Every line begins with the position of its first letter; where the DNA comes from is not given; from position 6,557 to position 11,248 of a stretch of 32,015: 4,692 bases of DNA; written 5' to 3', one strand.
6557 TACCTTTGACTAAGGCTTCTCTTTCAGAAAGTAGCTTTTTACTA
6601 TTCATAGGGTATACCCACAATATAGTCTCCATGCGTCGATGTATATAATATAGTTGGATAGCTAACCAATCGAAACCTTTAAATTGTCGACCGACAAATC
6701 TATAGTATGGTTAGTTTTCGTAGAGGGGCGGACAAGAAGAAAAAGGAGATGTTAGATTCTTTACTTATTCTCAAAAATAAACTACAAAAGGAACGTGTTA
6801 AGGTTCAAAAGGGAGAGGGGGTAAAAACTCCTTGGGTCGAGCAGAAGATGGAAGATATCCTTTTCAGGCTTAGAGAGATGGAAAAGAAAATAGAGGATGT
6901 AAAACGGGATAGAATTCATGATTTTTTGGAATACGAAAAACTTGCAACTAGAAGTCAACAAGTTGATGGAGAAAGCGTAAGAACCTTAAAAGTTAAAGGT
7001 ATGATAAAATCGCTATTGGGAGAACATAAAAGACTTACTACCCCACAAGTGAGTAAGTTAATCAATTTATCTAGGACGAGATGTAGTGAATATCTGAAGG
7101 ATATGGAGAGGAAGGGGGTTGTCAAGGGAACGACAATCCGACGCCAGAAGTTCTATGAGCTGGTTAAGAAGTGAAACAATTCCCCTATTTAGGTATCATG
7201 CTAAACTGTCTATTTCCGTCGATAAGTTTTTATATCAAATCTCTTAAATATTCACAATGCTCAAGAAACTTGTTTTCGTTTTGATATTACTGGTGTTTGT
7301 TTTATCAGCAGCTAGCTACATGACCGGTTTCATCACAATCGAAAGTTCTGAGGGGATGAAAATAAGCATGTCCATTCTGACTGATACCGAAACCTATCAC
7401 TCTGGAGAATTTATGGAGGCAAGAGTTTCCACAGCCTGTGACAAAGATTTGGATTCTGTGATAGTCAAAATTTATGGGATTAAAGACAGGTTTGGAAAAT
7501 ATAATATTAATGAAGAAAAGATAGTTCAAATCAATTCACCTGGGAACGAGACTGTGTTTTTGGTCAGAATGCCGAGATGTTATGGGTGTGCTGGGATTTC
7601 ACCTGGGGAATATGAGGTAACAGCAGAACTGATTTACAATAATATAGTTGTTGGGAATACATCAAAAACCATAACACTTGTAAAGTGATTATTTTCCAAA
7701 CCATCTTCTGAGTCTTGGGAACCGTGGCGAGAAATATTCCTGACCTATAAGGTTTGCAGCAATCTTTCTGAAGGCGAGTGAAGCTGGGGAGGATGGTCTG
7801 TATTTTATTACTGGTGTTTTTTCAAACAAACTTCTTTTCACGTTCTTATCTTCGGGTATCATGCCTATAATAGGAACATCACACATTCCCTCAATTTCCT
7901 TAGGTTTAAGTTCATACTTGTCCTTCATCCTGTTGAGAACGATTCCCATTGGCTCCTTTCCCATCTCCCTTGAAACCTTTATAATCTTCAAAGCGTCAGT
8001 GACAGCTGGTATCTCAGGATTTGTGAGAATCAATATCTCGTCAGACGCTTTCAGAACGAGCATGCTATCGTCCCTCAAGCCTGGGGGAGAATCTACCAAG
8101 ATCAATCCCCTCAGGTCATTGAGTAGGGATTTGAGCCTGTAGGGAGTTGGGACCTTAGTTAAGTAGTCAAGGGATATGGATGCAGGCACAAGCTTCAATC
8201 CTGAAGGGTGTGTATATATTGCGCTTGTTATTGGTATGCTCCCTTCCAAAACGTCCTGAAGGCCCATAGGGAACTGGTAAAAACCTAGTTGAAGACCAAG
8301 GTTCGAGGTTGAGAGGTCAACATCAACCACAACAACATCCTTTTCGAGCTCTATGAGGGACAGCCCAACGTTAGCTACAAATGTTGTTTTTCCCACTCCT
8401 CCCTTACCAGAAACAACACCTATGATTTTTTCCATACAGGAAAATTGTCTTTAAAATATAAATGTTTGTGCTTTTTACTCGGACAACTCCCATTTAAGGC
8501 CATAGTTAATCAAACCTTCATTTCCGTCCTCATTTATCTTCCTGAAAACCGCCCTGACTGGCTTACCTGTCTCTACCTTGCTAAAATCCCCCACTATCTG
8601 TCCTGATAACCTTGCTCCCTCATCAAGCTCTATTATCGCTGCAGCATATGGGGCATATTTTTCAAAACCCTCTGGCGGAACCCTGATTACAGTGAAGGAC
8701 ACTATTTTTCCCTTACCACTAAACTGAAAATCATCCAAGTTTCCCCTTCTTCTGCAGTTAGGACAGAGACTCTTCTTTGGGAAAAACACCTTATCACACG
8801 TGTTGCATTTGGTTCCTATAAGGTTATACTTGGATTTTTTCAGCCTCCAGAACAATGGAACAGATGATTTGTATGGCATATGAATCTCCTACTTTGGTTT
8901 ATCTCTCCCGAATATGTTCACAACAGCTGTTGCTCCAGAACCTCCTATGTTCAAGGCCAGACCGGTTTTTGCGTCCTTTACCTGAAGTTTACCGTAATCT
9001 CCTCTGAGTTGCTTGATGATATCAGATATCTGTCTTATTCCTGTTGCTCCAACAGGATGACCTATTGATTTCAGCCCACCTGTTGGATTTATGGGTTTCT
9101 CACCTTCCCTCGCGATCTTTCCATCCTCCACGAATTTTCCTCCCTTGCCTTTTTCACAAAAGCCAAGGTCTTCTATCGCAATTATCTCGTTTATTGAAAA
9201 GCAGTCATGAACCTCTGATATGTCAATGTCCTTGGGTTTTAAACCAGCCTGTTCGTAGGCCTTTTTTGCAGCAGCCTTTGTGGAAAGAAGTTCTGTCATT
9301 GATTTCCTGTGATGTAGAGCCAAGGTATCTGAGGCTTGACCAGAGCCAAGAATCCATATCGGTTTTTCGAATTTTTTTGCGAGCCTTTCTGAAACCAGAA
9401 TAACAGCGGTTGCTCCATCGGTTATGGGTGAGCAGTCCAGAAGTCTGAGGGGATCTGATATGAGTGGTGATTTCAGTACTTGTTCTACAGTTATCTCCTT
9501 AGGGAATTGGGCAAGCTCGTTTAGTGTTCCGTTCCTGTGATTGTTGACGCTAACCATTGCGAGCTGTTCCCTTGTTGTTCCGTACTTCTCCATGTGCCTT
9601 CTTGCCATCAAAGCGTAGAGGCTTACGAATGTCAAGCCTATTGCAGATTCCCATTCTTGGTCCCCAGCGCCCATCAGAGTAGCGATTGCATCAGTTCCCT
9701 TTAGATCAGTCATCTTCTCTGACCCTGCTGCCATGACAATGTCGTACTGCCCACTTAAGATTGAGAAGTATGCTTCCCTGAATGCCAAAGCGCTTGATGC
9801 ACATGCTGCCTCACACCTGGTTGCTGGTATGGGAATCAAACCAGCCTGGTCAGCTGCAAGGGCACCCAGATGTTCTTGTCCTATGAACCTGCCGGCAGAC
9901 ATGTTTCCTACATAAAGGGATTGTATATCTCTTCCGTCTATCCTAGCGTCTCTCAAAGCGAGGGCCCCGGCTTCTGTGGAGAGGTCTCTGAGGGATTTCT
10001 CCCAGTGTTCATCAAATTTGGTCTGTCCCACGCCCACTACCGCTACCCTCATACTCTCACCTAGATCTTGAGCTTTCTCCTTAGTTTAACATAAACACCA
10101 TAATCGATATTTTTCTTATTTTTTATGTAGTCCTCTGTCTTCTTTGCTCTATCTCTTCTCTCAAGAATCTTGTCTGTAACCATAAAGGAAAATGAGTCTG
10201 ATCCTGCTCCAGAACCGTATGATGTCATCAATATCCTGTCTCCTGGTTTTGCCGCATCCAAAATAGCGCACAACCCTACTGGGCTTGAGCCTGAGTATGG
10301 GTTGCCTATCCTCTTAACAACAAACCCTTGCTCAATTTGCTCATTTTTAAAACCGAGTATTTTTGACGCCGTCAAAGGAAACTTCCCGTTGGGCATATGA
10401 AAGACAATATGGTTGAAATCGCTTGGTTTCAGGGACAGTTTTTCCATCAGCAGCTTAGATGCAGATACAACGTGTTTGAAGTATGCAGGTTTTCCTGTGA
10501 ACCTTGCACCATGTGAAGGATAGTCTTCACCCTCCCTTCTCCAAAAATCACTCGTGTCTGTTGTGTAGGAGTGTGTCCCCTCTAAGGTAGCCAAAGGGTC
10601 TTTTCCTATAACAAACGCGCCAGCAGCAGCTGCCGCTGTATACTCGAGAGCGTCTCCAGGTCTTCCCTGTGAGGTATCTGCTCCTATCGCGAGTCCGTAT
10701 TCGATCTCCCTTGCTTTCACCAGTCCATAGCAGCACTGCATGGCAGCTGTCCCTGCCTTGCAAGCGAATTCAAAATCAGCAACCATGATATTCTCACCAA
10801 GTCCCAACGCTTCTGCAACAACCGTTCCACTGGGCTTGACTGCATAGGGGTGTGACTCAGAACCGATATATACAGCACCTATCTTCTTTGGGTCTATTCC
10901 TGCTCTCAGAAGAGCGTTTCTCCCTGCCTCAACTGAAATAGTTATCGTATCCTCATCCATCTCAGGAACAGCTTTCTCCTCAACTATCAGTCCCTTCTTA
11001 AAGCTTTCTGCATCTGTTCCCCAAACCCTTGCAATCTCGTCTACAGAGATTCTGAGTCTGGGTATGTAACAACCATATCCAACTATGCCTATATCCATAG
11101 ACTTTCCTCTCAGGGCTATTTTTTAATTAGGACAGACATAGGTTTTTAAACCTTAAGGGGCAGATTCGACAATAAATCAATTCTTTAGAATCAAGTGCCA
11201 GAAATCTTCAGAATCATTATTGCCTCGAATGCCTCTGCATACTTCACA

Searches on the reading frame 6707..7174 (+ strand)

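Call 30: search_protein_families(library=pfam, proteins=[window:6707-7174:+], max_evalue=0.001)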
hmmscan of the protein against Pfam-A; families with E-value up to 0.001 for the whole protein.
window:6707-7174:+ (155 aa): 2 families
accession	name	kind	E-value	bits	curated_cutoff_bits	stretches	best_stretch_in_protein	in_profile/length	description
PF13412.12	HTH_24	-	2.4e-07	30.7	21.9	1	103-140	11-48/48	Winged helix-turn-helix DNA-binding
PF01978.25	TrmB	-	3.8e-06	27.1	25.6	1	102-153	16-65/68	Sugar-specific transcriptional regulator TrmB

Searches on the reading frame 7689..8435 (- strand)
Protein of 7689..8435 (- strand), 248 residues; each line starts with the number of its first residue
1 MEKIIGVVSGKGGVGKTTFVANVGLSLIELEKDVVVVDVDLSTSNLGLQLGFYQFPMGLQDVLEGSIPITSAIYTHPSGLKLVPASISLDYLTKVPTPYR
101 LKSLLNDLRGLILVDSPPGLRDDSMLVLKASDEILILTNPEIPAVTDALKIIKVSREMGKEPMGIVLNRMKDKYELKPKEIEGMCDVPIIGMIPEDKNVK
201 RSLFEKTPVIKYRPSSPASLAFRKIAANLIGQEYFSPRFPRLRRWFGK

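Call 30: search_protein_families(library=pfam, proteins=[window:7689-8435:-], max_evalue=0.001)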
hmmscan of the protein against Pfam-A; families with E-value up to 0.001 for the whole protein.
window:7689-8435:- (248 aa): 7 families
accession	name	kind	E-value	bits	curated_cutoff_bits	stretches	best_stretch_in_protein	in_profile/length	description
PF10609.15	ParA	-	2.2e-18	67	27.1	1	2-229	3-245/246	NUBPL iron-transfer P-loop NTPase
PF01656.29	CbiA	-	4.6e-18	65.8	25.4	1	5-209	1-125/125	CobQ/CobB/MinD/ParA nucleotide binding domain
PF13614.12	AAA_31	-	5.6e-15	56.2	27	1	3-154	2-163/177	AAA domain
PF00142.24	Fer4_NifH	-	1.6e-11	44.6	25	1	130-233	140-248/271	4Fe-4S iron sulfur cluster binding proteins, NifH/frxC family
PF06564.18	CBP_BcsQ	-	2.4e-07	30.9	21.3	1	4-226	3-230/234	Cellulose biosynthesis protein BcsQ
PF02374.21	ArsA_ATPase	-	2.5e-06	27.4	24.3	1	7-40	5-38/305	Anion-transporting ATPase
PF13500.12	AAA_26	-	0.00023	21.5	27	1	133-200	130-195/198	AAA domain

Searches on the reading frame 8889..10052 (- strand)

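Call 30: search_protein_families(library=pfam, proteins=[window:8889-10052:-], max_evalue=0.001)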
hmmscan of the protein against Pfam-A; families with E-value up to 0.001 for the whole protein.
window:8889-10052:- (387 aa): 4 families
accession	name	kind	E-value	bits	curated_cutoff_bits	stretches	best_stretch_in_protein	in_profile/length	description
PF22691.2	Thiolase_C_1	-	2.3e-46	157.5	28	1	238-383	1-144/144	Thiolase C-terminal domain-like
PF00108.29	Thiolase_N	-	8.4e-29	101.2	26.4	1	3-222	1-259/260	Thiolase, N-terminal domain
PF02803.24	Thiolase_C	-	1.2e-14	54.5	27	1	259-362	25-110/123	Thiolase, C-terminal domain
PF00109.32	ketoacyl-synt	-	1.3e-05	25.4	20.8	1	76-124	166-214/252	Beta-ketoacyl synthase, N-terminal domain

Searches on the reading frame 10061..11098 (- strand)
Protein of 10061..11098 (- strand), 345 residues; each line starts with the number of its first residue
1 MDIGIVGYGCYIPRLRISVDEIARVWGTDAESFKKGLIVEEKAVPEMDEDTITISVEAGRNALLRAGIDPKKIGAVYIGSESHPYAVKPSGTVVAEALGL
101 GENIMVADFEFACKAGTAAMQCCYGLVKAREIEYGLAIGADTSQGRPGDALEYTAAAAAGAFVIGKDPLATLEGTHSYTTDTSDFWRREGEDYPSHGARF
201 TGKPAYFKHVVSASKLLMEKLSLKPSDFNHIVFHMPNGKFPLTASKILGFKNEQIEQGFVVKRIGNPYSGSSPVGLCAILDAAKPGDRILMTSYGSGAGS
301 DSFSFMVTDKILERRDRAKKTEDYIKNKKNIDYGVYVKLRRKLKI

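Call 30: search_protein_families(library=pfam, proteins=[window:10061-11098:-], max_evalue=0.001)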
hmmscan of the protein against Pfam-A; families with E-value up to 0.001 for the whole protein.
window:10061-11098:- (345 aa): 3 families
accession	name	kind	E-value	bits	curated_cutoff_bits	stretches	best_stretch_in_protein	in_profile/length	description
PF08541.16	ACP_syn_III_C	-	8.1e-08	32.8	26.6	1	219-298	2-81/90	3-Oxoacyl-[acyl-carrier-protein (ACP)] synthase III C terminal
PF08540.16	HMG_CoA_synt_C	-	9.2e-05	22.6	25.1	1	256-314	145-208/280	Hydroxymethylglutaryl-coenzyme A synthase C terminal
PF00108.29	Thiolase_N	-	0.00032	20.6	26.4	1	53-141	25-113/260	Thiolase, N-terminal domain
